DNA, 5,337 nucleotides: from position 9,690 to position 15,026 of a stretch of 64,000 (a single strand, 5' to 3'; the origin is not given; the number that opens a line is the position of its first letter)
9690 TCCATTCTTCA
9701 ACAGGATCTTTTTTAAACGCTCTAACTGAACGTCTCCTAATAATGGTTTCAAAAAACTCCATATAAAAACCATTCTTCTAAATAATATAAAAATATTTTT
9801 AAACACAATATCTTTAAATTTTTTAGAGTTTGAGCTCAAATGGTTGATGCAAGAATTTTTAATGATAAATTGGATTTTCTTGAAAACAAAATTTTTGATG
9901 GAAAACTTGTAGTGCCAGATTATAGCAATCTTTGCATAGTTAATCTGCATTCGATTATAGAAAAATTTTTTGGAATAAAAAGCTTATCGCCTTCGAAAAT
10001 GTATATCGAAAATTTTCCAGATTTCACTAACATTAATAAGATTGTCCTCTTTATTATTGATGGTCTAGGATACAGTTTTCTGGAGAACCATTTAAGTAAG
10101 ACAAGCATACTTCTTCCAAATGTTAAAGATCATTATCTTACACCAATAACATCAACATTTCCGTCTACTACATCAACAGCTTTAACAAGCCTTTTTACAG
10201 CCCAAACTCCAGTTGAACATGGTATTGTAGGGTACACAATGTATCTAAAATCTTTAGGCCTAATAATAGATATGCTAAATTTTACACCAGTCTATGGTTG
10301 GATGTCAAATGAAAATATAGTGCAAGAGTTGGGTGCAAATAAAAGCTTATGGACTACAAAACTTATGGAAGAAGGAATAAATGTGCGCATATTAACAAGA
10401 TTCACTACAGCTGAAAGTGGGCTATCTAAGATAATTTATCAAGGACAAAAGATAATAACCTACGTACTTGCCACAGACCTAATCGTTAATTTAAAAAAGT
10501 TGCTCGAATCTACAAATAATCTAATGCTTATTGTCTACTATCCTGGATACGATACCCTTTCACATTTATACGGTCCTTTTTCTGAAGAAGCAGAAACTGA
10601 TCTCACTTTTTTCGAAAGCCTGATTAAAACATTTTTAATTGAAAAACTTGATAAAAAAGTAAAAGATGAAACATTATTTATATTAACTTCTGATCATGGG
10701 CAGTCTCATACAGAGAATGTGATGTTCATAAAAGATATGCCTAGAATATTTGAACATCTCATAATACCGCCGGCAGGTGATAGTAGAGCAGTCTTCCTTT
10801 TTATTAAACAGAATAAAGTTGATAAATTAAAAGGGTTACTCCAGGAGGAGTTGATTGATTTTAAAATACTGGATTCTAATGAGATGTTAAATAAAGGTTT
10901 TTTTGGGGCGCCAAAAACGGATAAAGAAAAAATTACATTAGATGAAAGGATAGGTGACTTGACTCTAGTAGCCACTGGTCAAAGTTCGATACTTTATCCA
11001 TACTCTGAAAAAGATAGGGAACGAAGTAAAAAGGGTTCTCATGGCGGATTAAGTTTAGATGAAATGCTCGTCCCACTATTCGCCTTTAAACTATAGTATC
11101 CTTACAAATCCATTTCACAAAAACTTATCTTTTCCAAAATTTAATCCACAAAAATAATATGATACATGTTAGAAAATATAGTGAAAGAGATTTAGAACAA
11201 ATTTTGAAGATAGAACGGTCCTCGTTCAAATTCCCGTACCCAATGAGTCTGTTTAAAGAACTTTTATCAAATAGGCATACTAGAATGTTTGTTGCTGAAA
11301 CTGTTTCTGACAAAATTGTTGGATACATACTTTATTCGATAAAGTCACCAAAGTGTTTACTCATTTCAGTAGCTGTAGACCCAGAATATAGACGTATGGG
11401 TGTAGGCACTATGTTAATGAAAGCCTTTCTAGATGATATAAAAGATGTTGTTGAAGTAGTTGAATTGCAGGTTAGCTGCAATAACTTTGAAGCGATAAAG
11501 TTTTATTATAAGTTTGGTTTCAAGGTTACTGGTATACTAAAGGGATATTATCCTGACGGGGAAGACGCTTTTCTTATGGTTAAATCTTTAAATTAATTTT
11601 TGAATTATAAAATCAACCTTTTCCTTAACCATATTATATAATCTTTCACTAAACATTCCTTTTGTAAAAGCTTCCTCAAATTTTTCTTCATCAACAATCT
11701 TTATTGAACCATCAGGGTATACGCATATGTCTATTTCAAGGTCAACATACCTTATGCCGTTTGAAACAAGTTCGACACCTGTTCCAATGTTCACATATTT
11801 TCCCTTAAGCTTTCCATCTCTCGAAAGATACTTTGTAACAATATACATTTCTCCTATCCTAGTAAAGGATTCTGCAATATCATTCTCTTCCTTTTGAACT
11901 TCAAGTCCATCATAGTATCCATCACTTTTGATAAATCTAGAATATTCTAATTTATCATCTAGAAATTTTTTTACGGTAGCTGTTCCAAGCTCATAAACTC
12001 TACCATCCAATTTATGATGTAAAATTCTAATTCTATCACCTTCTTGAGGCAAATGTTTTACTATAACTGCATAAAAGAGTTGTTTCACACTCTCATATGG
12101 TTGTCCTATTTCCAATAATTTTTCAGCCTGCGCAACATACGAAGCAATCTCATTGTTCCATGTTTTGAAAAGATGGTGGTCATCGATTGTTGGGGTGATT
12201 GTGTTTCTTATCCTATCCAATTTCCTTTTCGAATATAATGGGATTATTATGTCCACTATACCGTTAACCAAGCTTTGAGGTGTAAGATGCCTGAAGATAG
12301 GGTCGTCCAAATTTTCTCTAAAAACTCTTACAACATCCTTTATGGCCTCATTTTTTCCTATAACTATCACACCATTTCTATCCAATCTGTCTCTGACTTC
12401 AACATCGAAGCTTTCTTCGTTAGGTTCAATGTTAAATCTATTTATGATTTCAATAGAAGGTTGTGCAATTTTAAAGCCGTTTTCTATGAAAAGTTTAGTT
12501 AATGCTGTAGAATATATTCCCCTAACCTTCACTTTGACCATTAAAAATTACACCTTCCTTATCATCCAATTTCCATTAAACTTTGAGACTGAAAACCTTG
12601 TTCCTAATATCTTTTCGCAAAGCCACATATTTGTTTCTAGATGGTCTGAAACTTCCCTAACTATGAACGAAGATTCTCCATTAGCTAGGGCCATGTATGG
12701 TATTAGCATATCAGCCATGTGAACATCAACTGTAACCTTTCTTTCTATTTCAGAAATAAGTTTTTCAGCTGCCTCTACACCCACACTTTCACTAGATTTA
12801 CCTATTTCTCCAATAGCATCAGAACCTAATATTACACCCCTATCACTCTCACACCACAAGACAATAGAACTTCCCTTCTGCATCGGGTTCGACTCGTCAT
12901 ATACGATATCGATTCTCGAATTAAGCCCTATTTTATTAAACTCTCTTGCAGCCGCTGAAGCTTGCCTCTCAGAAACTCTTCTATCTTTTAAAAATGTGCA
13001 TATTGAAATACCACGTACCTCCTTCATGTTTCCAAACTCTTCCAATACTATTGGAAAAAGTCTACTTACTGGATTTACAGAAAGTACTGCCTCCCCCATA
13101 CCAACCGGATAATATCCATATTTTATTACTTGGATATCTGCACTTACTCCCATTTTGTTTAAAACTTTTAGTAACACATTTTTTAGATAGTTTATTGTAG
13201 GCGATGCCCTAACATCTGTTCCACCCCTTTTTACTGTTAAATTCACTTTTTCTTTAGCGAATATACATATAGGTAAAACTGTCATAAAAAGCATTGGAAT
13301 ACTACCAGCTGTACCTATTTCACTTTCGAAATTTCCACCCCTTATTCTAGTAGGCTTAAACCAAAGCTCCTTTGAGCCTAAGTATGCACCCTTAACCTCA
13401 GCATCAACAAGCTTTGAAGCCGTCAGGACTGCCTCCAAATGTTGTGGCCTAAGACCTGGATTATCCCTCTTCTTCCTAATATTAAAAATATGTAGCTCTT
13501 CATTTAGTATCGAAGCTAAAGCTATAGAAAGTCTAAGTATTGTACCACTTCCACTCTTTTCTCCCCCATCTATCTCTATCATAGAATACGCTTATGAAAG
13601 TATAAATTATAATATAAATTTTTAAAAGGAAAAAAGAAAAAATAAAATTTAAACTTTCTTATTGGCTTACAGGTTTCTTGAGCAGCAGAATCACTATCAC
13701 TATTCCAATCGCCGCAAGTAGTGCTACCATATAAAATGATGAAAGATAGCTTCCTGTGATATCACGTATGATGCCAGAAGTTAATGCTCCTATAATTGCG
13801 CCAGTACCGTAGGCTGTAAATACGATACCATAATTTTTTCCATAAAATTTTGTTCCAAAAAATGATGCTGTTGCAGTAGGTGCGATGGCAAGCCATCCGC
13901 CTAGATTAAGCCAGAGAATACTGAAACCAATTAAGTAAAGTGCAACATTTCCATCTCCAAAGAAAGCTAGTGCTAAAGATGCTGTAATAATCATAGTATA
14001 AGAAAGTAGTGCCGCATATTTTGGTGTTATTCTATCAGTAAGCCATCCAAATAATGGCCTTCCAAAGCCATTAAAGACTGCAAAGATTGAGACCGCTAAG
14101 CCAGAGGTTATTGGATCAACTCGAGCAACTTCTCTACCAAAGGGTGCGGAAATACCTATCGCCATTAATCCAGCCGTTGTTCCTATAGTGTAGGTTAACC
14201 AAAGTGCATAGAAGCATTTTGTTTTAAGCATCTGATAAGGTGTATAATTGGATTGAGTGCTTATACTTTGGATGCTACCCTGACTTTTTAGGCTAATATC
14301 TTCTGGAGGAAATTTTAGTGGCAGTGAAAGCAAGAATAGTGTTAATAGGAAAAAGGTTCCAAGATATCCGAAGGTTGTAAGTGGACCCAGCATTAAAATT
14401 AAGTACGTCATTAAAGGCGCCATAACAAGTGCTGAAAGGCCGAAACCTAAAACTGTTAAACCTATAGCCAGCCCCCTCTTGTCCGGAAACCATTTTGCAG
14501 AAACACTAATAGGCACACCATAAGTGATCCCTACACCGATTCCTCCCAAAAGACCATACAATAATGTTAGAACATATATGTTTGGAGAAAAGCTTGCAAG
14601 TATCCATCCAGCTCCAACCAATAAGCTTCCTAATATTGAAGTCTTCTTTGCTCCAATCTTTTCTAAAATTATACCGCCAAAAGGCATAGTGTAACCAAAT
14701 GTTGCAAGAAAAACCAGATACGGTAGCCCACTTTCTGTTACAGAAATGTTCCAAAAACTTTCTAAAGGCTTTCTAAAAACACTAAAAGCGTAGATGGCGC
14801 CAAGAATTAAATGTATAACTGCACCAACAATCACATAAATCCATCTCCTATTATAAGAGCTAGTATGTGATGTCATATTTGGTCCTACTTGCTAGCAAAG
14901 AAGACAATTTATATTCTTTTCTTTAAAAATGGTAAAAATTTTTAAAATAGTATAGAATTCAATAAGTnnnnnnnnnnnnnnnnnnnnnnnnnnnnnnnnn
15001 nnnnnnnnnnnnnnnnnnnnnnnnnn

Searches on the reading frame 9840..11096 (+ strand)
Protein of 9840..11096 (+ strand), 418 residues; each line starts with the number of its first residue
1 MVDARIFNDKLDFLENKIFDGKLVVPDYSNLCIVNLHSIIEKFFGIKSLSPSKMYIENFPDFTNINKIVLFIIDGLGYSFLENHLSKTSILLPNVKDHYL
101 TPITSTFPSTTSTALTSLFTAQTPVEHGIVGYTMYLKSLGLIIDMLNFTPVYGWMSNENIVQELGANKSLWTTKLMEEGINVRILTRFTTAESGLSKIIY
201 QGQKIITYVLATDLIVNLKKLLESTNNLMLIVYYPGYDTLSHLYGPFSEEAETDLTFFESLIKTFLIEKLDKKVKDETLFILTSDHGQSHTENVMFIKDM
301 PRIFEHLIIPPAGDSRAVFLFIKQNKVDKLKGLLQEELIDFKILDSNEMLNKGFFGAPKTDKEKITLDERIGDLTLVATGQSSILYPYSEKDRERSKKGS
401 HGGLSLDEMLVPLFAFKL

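Call 75: search_protein_families(library=pfam, proteins=[window:9840-11096:+], max_evalue=0.001)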
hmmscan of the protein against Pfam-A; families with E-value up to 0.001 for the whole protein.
window:9840-11096:+ (418 aa): 2 families
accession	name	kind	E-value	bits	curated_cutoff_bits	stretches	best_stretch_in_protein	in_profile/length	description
PF01663.27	Phosphodiest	-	4.5e-28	99.3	23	1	69-403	2-341/342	Type I phosphodiesterase / nucleotide pyrophosphatase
PF00884.28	Sulfatase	-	0.00022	21.1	25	0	266-293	220-248/301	Sulfatase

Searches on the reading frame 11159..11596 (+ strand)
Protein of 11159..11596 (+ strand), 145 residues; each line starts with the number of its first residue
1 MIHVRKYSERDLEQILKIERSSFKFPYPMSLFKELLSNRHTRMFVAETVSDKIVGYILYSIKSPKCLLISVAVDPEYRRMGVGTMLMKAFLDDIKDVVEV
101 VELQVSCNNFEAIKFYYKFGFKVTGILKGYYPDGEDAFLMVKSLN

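Call 75: search_protein_families(library=pfam, proteins=[window:11159-11596:+], max_evalue=0.001)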
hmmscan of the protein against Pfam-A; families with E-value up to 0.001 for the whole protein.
window:11159-11596:+ (145 aa): 8 families
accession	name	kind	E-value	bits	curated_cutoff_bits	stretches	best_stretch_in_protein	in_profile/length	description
PF00583.31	Acetyltransf_1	-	1.2e-19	71.1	20.7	1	13-121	2-116/116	Acetyltransferase (GNAT) family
PF13508.13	Acetyltransf_7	-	1.7e-15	57.6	27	1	40-123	2-84/84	Acetyltransferase (GNAT) domain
PF13673.13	Acetyltransf_10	-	3.2e-13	50.2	23.6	1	31-125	21-111/128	Acetyltransferase (GNAT) domain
PF13527.13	Acetyltransf_9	-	9.5e-09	35.8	25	1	4-123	2-126/127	Acetyltransferase (GNAT) domain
PF13420.13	Acetyltransf_4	-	1.3e-07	32.2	24.3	1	7-136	4-149/155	Acetyltransferase (GNAT) domain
PF08445.16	FR47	-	2.3e-07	31.2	22.1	1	61-123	17-79/86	FR47-like protein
PF14542.12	Acetyltransf_CG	-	1.1e-05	25.8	30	1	48-96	7-55/80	GCN5-related N-acetyl-transferase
PF13480.13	Acetyltransf_6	-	3.9e-05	24.3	22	1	21-95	48-125/143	Acetyltransferase (GNAT) domain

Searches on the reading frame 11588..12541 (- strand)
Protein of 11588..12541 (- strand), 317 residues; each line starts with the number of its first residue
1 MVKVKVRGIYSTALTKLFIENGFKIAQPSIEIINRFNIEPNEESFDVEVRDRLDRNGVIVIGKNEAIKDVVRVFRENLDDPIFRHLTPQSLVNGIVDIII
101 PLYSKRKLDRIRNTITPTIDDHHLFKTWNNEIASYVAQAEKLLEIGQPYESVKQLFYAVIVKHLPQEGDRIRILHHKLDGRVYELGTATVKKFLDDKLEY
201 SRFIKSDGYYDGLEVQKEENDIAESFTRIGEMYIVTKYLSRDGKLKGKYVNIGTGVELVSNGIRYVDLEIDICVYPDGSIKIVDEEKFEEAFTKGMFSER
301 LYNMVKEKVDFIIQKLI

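Call 75: search_protein_families(library=pfam, proteins=[window:11588-12541:-], max_evalue=0.001)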
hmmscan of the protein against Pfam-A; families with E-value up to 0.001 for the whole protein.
window:11588-12541:- (317 aa): 1 family
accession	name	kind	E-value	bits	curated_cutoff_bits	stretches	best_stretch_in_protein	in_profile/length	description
PF04167.18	DUF402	-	1.2e-15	57.8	23.9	1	225-288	5-68/68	Protein of unknown function (DUF402)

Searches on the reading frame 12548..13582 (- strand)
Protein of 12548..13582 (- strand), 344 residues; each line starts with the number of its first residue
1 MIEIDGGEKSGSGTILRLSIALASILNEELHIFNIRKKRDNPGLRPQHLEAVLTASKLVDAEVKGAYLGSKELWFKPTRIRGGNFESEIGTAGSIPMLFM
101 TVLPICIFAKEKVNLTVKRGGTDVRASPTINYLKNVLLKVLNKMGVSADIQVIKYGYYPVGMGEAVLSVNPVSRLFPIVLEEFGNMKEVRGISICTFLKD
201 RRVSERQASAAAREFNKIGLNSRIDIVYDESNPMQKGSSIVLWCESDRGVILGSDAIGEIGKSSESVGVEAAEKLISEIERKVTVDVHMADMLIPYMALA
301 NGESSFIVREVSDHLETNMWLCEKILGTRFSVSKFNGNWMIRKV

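Call 75: search_protein_families(library=pfam, proteins=[window:12548-13582:-], max_evalue=0.001)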
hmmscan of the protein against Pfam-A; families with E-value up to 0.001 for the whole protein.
window:12548-13582:- (344 aa): 2 families
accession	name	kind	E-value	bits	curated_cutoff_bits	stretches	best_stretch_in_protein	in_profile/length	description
PF01137.26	RTC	-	3.9e-72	242.5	27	1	10-332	3-221/221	RNA 3'-terminal phosphate cyclase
PF05189.18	RTC_insert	-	7.7e-21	74.9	23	1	182-280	2-102/102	RNA 3'-terminal phosphate cyclase (RTC), insert domain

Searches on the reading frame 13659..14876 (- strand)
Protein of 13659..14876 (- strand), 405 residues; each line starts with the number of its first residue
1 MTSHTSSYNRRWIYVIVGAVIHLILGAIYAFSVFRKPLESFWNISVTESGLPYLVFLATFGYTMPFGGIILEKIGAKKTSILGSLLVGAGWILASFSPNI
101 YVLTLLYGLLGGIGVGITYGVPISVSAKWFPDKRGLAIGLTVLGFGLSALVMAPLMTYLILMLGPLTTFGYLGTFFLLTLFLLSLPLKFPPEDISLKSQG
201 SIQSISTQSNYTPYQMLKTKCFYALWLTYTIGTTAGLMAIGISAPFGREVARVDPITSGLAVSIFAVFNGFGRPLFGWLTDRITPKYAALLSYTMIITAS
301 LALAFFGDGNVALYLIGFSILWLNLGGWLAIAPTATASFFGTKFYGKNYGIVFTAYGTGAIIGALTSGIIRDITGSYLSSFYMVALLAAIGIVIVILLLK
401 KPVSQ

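Call 75: search_protein_families(library=pfam, proteins=[window:13659-14876:-], max_evalue=0.001)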
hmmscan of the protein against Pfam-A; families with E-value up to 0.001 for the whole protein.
window:13659-14876:- (405 aa): 1 family
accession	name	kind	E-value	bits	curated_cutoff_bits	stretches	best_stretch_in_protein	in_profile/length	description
PF07690.21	MFS_1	-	1.3e-38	133.3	33.4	2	29-334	13-314/347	Major Facilitator Superfamily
